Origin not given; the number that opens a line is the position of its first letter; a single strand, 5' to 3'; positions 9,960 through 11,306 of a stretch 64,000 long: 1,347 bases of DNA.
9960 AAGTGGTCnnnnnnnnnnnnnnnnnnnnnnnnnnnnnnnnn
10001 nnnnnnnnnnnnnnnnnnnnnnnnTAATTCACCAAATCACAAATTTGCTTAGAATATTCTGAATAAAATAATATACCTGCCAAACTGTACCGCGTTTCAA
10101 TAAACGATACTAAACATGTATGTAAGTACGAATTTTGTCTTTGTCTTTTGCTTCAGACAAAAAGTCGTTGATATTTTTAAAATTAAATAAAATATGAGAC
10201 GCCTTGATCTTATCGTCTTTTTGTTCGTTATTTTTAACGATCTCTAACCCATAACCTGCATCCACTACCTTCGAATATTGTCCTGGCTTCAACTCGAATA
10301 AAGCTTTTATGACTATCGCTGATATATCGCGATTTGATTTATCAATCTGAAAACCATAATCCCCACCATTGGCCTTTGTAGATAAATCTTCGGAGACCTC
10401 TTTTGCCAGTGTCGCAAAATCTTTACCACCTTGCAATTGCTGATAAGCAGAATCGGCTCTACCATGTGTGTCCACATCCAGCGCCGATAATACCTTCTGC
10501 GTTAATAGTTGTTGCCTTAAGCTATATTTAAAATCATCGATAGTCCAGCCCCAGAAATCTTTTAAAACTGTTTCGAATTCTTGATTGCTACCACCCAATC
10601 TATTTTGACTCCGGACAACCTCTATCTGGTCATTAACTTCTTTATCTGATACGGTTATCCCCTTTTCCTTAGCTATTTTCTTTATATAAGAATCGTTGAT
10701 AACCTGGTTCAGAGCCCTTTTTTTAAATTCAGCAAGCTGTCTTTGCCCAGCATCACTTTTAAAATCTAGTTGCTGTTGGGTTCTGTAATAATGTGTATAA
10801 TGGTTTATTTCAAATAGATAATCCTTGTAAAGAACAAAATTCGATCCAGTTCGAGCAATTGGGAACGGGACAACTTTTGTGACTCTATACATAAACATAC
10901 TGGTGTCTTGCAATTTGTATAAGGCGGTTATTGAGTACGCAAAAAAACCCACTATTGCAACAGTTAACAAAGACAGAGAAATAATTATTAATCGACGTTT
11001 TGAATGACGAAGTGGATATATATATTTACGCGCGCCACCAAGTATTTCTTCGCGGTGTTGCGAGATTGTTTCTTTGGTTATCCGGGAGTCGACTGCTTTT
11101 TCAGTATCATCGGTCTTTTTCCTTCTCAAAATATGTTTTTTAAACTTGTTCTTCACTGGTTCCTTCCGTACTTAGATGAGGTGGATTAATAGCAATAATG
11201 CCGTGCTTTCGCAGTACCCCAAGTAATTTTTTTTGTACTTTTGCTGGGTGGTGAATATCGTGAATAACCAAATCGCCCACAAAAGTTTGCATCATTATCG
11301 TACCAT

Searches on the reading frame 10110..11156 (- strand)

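Call 16: search_protein_families(library=pfam, proteins=[window:10110-11156:-], max_evalue=0.00001)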
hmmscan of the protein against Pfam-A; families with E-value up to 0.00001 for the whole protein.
window:10110-11156:- (348 aa): 5 families
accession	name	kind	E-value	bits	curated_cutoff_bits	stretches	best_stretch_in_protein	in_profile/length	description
PF13616.12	Rotamase_3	-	2e-15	57.8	22.5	1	231-312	37-115/116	PPIC-type PPIASE domain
PF00639.27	Rotamase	-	3.9e-14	53.8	21.7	1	229-309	17-95/97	PPIC-type PPIASE domain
PF13624.11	SurA_N_3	-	1.6e-13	51.3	27.2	1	57-222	12-161/162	SurA-like N-terminal domain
PF13145.12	Rotamase_2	-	3.4e-11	44.4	27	1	220-316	22-112/121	PPIC-type PPIASE domain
PF13623.11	SurA_N_2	-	2.2e-07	31.3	28.5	1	108-180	51-121/145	SurA-like N-terminal domain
